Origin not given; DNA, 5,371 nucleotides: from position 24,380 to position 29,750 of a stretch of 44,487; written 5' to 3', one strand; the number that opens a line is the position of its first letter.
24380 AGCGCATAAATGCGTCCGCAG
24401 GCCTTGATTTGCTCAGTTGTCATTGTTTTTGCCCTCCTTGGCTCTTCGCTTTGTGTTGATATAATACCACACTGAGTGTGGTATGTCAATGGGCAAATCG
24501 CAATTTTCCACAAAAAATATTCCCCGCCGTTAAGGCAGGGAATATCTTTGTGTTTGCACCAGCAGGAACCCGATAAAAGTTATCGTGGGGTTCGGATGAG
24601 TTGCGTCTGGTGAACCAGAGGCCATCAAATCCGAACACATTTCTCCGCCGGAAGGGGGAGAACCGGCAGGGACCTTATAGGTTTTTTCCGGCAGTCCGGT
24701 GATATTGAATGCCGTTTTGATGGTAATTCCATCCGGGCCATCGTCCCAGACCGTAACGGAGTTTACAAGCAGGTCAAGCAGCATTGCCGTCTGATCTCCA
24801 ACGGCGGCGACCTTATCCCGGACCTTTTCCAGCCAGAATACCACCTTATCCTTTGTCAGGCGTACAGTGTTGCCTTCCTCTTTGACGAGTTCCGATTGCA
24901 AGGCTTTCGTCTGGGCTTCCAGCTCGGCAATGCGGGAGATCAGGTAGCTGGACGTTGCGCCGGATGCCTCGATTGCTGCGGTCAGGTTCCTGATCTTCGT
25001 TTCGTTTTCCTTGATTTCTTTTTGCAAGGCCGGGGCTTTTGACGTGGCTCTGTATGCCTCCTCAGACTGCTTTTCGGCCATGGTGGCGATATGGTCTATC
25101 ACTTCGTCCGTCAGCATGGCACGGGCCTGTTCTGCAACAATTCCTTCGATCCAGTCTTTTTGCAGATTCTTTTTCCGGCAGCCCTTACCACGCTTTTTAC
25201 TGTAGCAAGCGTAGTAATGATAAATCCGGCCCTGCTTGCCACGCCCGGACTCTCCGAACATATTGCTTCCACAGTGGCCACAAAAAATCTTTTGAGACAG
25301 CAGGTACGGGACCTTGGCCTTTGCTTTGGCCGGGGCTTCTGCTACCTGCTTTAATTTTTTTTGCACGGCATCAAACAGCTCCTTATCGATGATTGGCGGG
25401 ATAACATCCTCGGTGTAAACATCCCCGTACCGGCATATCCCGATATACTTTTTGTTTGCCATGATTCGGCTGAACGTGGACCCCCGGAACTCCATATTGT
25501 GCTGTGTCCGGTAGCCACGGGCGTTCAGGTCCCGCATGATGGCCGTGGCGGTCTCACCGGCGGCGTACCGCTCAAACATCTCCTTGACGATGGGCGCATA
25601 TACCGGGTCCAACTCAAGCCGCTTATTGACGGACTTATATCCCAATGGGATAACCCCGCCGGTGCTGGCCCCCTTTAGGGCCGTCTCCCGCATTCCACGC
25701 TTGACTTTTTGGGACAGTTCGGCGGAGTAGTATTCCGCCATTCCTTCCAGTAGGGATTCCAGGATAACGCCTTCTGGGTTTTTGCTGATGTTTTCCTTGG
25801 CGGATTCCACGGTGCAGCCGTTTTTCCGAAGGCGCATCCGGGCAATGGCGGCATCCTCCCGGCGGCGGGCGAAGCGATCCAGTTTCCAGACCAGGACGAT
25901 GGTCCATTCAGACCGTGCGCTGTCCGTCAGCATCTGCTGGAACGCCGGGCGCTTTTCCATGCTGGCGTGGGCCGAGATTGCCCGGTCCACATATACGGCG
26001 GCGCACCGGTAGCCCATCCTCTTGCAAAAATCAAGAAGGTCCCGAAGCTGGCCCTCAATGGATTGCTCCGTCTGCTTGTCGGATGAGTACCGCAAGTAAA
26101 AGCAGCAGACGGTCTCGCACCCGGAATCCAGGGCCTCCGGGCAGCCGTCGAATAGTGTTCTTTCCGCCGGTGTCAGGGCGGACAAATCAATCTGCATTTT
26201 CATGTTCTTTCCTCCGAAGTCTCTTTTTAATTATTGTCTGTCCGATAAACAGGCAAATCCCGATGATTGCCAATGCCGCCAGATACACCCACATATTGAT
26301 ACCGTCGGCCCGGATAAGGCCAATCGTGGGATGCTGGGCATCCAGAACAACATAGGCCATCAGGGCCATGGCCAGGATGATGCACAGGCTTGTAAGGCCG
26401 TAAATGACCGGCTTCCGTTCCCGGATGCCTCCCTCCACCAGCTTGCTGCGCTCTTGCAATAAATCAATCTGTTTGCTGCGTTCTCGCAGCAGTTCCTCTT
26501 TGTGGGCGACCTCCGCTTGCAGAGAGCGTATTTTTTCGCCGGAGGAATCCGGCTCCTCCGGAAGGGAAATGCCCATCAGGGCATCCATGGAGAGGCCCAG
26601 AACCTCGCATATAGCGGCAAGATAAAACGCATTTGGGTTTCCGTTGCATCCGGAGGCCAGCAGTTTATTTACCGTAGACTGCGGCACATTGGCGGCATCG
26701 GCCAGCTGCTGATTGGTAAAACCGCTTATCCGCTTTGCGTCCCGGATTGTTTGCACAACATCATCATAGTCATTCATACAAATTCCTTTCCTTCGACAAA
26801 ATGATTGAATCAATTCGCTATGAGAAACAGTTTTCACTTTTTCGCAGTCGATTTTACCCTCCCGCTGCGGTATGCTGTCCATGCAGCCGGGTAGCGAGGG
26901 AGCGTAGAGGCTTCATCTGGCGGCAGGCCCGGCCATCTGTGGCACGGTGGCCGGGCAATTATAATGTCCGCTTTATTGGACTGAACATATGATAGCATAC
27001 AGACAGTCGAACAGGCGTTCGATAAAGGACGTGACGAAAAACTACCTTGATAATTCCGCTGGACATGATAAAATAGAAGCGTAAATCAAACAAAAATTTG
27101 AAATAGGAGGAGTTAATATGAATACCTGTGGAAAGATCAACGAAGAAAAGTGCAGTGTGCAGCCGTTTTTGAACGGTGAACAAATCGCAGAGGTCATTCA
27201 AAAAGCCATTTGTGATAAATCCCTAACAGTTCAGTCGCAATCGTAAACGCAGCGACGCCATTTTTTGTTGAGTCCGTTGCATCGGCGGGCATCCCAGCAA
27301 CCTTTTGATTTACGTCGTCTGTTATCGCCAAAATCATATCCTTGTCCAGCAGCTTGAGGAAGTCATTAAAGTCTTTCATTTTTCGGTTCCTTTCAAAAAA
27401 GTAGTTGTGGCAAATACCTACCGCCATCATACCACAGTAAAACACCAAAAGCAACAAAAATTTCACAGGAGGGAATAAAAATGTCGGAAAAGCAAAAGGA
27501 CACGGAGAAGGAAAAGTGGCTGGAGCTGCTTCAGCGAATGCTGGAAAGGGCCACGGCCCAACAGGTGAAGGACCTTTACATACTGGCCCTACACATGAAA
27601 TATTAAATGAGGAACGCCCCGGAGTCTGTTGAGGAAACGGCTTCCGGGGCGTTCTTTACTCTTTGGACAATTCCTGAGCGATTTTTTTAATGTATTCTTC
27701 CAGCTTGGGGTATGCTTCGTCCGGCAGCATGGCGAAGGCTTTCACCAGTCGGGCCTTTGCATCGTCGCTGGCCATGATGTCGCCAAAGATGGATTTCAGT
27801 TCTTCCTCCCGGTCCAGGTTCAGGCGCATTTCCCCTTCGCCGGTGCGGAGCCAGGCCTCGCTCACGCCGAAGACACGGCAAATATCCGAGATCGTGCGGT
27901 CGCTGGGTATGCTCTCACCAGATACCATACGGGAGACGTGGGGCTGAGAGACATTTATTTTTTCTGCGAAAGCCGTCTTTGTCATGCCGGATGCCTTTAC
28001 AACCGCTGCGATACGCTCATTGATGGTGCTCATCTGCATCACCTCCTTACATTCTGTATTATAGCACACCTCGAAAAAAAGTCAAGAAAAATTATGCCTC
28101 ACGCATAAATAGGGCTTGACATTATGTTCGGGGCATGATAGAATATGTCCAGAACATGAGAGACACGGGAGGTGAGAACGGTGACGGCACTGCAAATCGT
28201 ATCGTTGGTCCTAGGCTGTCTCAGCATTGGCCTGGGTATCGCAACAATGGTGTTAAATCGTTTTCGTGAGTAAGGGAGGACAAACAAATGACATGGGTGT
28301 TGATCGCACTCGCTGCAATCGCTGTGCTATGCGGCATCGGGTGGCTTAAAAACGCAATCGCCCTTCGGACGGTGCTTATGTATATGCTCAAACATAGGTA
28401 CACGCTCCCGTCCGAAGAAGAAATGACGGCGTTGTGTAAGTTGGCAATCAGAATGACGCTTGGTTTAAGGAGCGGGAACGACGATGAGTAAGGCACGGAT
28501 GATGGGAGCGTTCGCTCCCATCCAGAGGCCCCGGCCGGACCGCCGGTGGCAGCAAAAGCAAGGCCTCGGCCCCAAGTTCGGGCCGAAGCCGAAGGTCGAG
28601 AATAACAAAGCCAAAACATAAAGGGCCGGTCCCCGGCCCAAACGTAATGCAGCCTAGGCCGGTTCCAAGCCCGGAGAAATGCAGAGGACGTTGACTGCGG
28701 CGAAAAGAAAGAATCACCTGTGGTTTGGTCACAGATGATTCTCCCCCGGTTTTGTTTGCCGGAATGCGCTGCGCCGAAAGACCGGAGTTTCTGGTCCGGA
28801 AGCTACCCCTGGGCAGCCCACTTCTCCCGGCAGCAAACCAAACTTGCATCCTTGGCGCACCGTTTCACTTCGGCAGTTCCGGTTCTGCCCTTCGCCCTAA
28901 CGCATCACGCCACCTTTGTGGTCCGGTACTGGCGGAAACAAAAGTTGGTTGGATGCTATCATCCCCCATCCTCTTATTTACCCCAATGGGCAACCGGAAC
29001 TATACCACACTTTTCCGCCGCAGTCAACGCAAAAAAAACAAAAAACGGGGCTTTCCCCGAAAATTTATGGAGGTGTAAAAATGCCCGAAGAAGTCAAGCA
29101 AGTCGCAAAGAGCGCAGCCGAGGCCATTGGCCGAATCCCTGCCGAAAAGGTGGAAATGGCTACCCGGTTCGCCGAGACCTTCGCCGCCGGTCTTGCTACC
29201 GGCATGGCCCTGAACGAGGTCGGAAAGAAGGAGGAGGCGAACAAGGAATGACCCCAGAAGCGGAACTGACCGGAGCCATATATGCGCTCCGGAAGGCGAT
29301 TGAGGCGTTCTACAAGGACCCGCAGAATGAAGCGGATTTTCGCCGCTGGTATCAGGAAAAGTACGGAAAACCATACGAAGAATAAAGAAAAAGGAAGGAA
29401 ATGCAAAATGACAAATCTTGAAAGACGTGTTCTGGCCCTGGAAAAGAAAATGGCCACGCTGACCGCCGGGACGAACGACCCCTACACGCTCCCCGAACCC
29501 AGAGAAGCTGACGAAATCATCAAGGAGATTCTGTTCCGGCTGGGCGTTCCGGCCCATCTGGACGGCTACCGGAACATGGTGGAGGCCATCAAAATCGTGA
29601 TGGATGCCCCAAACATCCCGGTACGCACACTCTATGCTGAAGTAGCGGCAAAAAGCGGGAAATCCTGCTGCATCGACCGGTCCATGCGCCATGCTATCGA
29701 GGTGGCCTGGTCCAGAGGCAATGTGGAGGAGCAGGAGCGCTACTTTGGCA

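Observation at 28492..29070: Hairpin-dense, GC-rich non-coding region of about 580 nt in the early operon: candidate large structured RNA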

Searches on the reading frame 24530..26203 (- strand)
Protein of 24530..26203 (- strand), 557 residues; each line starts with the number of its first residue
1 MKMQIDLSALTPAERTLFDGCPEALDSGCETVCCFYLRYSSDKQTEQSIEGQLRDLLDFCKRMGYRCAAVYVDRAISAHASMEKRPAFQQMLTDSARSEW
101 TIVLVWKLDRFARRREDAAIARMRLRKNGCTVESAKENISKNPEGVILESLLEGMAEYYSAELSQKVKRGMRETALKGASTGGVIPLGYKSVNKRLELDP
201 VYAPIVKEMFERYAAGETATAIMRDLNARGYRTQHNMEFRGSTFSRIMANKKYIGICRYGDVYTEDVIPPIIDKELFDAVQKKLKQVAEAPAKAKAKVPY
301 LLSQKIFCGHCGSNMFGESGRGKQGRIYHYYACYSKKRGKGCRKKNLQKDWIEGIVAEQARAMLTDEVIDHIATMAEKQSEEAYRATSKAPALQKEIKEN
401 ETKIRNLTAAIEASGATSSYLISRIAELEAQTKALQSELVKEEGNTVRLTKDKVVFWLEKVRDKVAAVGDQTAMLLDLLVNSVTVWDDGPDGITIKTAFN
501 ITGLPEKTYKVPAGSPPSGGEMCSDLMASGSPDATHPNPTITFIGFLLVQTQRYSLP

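Call 18: search_protein_families(library=phrogs, proteins=[window:24530-26203:-], max_evalue=0.01)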
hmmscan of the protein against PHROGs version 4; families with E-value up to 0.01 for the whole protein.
window:24530-26203:- (557 aa): 5 families
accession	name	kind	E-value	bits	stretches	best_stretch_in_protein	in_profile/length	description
phrog_95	-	integration and excision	1e-117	395.4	1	33-498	90-568/651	integrase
phrog_125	-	DNA, RNA and nucleotide metabolism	8.3e-26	92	1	34-284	23-248/254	DNA invertase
phrog_7701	-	DNA, RNA and nucleotide metabolism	1.3e-07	33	1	184-297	3-98/137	DNA invertase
phrog_5083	-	unknown function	0.004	17.9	0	356-440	93-162/178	-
phrog_6620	-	integration and excision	0.0049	17.5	0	34-150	59-167/201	transposase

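Call 19: search_protein_families(library=pfam, proteins=[window:24530-26203:-], max_evalue=0.01)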
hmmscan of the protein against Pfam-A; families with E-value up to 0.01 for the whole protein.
window:24530-26203:- (557 aa): 4 families
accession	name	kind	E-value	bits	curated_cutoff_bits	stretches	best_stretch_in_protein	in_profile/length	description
PF00239.26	Resolvase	-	1.4e-26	93.8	23.3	1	35-179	3-144/145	Resolvase, N terminal domain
PF07508.19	Recombinase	-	1.1e-19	71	21.1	1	201-286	2-101/102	Recombinase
PF13408.12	Zn_ribbon_recom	-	3.3e-13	50.2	25.3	1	301-359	1-56/58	Recombinase zinc beta ribbon domain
PF17082.10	Spc29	-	0.00013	22.3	31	1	377-436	107-166/245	Spindle Pole Component 29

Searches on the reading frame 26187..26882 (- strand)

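Call 18: search_protein_families(library=phrogs, proteins=[window:26187-26882:-], max_evalue=0.01)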
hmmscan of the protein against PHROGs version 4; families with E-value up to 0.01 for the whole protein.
window:26187-26882:- (231 aa): 8 families
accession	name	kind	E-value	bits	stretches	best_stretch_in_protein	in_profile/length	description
phrog_8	-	transcription regulation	1.7e-07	32.1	1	45-139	165-250/346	transcriptional regulator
phrog_3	-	transcription regulation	1.4e-06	29.4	1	34-135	81-175/430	transcriptional repressor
phrog_4583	-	transcription regulation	3.2e-05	24.9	1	41-107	10-74/81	transcriptional repressor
phrog_4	-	transcription regulation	7.3e-05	22.9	1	46-113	141-202/400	transcriptional repressor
phrog_9103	-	transcription regulation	0.0003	21.8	1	46-102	13-67/78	transcriptional repressor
phrog_1702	-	transcription regulation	0.00057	20.8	1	50-103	25-76/87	transcriptional repressor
phrog_5823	-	transcription regulation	0.00084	19.6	1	44-115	9-81/404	transcriptional regulator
phrog_296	-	integration and excision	0.0075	16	0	31-83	217-269/626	DNA transposition protein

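Call 19: search_protein_families(library=pfam, proteins=[window:26187-26882:-], max_evalue=0.01)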
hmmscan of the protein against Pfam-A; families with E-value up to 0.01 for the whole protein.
window:26187-26882:- (231 aa): 2 families
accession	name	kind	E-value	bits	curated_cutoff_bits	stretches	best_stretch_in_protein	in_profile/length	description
PF01381.28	HTH_3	-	3.2e-06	27.5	23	1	53-101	8-54/55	Helix-turn-helix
PF13560.12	HTH_31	-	0.002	18.8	27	1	45-98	5-57/64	Helix-turn-helix domain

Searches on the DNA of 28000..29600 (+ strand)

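Call 4: search_rna_families(source=window, start=28000, end=29600, threshold=evalue, max_evalue=1, show_alignments=3)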
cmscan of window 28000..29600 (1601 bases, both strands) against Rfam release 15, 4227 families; matches with E-value up to 1: 2.
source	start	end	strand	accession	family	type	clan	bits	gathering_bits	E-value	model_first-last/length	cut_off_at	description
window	28708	28914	-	RF02986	FuFi-1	Gene; sRNA;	-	76.8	59.6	3.7e-16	1-175/175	no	FuFi-1 RNA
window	28641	28692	+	RF03160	twister-P1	Gene; ribozyme;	CL00120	55.1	67.2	3.1e-11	1-68/68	no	type-P1 twister ribozyme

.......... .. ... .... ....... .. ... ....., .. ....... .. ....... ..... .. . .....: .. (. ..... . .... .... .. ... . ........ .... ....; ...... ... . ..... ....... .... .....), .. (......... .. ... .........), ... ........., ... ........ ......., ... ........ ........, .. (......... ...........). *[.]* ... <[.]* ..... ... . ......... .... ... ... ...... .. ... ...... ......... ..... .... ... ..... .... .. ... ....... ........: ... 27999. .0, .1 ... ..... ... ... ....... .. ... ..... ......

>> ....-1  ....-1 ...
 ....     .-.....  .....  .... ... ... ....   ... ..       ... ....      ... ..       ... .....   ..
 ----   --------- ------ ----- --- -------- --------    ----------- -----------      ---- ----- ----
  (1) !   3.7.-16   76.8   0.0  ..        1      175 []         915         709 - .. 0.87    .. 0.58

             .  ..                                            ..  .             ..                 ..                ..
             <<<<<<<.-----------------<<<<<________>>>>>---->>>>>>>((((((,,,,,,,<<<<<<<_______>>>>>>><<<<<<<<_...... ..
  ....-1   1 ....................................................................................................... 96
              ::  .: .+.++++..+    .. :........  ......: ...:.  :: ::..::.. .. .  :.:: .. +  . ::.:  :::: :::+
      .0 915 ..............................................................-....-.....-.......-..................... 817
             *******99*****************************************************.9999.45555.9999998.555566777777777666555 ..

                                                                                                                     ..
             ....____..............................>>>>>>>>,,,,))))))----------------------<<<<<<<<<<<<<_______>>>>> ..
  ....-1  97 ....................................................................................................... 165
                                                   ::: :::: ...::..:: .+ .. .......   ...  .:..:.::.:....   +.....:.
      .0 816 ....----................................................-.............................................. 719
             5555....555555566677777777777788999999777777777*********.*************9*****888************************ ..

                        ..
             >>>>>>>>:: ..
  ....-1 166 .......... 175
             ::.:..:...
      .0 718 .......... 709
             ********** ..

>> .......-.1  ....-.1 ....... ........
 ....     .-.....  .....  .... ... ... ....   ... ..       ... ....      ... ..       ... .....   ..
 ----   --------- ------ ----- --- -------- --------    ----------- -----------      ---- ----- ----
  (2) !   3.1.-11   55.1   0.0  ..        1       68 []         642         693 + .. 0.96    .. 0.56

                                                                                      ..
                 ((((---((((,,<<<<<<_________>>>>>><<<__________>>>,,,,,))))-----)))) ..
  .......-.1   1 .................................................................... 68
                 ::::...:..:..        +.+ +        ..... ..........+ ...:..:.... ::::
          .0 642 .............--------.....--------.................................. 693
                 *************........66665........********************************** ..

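Call 12: search_dna_similar(query=window:28100-29400:+, collection=phages, mode=distant, max_rows=30)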
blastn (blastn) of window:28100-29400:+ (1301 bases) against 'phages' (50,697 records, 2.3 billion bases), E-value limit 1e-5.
No match.

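Call 64: search_rna_families(sources=[L234, L239, L245, L233], threshold=evalue, max_evalue=0.001)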
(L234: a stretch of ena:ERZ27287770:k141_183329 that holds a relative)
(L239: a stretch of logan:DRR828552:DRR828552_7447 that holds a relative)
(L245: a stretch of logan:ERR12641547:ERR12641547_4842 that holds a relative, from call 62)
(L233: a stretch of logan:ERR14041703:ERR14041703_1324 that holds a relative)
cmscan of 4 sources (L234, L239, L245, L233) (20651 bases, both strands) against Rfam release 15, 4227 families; matches with E-value up to 0.001: 5.
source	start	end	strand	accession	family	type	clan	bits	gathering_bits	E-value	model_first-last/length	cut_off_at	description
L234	889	1104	-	RF02986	FuFi-1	Gene; sRNA;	-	80.8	59.6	4.4e-16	1-175/175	no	FuFi-1 RNA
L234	2128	2335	-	RF02986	FuFi-1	Gene; sRNA;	-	75.5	59.6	1e-14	1-175/175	no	FuFi-1 RNA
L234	2059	2111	+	RF03160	twister-P1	Gene; ribozyme;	CL00120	51.4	67.2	4.9e-09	1-68/68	no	type-P1 twister ribozyme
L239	2227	2279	+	RF03160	twister-P1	Gene; ribozyme;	CL00120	51.4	67.2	4.9e-09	1-68/68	no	type-P1 twister ribozyme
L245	2658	2710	+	RF03160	twister-P1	Gene; ribozyme;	CL00120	51.4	67.2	4.9e-09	1-68/68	no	type-P1 twister ribozyme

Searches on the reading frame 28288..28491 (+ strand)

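Call 18: search_protein_families(library=phrogs, proteins=[window:28288-28491:+], max_evalue=0.01)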
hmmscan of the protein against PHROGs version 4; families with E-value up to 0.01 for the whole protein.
window:28288-28491:+ (67 aa): 1 family
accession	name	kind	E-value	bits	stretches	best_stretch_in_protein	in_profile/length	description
phrog_28456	-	unknown function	0.0058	18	1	6-49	21-64/78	-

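Call 19: search_protein_families(library=pfam, proteins=[window:28288-28491:+], max_evalue=0.01)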
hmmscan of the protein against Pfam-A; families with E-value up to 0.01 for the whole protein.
window:28288-28491:+ (67 aa): 0 families

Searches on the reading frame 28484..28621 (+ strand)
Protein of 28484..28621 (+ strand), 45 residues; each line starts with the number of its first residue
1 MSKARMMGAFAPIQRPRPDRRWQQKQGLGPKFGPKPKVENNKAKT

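Call 18: search_protein_families(library=phrogs, proteins=[window:28484-28621:+], max_evalue=0.01)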
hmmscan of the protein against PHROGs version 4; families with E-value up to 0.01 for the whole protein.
window:28484-28621:+ (45 aa): 0 families

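Call 19: search_protein_families(library=pfam, proteins=[window:28484-28621:+], max_evalue=0.01)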
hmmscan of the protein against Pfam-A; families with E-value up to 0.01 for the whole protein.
window:28484-28621:+ (45 aa): 0 families

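Call 62: find_encoding_contigs(protein=window:28484-28621:+, flank=2500, max_places=10)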
Protein window:28484-28621:+ (45 aa): 10 contigs read that carry it; 6 places shown.
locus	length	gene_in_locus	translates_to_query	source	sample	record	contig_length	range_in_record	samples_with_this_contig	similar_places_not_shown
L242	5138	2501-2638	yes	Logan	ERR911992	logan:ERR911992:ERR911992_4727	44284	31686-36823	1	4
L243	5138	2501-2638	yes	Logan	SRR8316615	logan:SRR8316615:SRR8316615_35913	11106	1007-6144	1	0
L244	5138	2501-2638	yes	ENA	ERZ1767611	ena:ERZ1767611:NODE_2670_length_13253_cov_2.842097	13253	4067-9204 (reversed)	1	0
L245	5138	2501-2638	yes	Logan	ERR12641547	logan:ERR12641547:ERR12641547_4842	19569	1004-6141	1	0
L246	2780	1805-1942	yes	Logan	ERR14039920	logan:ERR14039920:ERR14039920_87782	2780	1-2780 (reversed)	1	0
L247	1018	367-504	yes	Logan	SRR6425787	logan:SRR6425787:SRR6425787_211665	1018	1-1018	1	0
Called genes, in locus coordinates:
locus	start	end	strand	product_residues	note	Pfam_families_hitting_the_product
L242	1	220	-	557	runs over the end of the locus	PF00239:Resolvase, PF07508:Recombinase, PF13408:Zn_ribbon_recom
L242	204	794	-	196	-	PF01381:HTH_3 (weak)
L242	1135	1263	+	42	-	-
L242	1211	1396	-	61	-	-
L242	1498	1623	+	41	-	-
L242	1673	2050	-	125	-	PF01381:HTH_3, PF13443:HTH_26 (weak), PF13560:HTH_31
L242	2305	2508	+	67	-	-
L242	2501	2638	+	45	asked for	-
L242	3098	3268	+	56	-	-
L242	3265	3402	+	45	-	-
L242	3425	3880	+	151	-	PF08769:Spo0A_C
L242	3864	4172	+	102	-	-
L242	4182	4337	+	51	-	PF21847:DUF6906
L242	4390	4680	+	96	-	-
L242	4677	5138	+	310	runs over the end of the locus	PF09588:YqaJ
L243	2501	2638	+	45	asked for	-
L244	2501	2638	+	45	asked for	-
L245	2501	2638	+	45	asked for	-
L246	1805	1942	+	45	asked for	-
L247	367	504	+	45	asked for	-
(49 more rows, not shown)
